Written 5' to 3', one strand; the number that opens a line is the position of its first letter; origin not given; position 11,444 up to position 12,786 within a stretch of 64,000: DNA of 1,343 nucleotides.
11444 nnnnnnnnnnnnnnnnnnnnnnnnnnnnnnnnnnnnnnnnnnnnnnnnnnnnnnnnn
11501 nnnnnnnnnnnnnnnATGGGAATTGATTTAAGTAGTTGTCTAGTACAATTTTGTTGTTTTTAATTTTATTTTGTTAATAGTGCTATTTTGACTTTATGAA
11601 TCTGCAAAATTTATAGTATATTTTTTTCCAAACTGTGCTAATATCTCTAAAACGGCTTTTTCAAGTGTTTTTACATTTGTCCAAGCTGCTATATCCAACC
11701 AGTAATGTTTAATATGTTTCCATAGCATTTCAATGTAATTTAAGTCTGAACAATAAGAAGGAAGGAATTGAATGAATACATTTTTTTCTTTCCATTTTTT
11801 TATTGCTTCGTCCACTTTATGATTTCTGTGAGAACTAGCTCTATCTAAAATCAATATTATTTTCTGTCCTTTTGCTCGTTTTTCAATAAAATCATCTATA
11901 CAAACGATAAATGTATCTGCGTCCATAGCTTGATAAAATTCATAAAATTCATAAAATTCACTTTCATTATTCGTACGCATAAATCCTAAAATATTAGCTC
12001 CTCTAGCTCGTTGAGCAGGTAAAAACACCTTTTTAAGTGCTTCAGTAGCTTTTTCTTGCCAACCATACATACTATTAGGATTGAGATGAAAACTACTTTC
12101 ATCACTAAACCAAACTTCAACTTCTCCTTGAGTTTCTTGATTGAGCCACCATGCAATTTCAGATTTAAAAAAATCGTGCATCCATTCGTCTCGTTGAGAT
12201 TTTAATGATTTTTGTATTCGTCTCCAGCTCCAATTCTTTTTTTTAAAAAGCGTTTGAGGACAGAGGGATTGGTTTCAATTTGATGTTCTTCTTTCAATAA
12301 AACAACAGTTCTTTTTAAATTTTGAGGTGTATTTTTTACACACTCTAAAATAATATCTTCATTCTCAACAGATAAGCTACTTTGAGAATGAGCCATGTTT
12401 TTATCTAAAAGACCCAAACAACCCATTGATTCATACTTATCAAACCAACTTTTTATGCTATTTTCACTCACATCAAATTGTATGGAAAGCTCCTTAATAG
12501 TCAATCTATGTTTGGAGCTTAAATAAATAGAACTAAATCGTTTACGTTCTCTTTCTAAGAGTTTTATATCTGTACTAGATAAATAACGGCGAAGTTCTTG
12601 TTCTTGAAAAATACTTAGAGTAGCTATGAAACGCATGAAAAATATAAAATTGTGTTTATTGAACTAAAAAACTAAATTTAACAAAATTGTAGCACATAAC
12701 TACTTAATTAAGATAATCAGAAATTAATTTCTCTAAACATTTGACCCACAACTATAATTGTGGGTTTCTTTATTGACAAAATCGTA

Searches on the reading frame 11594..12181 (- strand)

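Call 9: search_protein_families(library=pfam, proteins=[window:11594-12181:-], max_evalue=0.01)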
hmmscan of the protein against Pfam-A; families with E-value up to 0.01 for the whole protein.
window:11594-12181:- (195 aa): 3 families
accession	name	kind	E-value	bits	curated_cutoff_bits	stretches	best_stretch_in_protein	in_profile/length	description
PF13358.12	DDE_3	-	5.2e-30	104.7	28.6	1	23-173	2-145/146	DDE superfamily endonuclease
PF03184.25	DDE_1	-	0.00025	21.1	22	1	100-146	71-113/177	DDE superfamily endonuclease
PF06542.16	PHA-1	-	0.0044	16.4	26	1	91-192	174-280/405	Regulator protein PHA-1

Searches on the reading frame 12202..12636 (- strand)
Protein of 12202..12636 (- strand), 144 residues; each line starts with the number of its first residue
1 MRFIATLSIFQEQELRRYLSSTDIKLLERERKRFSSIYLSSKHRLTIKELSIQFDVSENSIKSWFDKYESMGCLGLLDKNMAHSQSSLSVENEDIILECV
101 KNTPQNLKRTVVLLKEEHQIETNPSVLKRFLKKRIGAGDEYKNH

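Call 9: search_protein_families(library=pfam, proteins=[window:12202-12636:-], max_evalue=0.01)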
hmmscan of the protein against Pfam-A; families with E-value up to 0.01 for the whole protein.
window:12202-12636:- (144 aa): 5 families
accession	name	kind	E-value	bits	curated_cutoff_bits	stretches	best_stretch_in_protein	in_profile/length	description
PF13384.12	HTH_23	-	1.5e-05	25.1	24.6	1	29-76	3-49/50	Homeodomain-like domain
PF13518.12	HTH_28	-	0.0014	19.1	25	1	42-79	11-47/52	Helix-turn-helix domain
PF09012.17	FeoC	-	0.0018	18.8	21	1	38-82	8-52/69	FeoC like transcriptional regulator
PF13565.12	HTH_32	-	0.0044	18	33.7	0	61-131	2-73/73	Homeodomain-like domain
PF13542.12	HTH_Tnp_ISL3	-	0.0065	16.3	27.4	0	37-68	20-50/51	Helix-turn-helix domain of transposase family ISL3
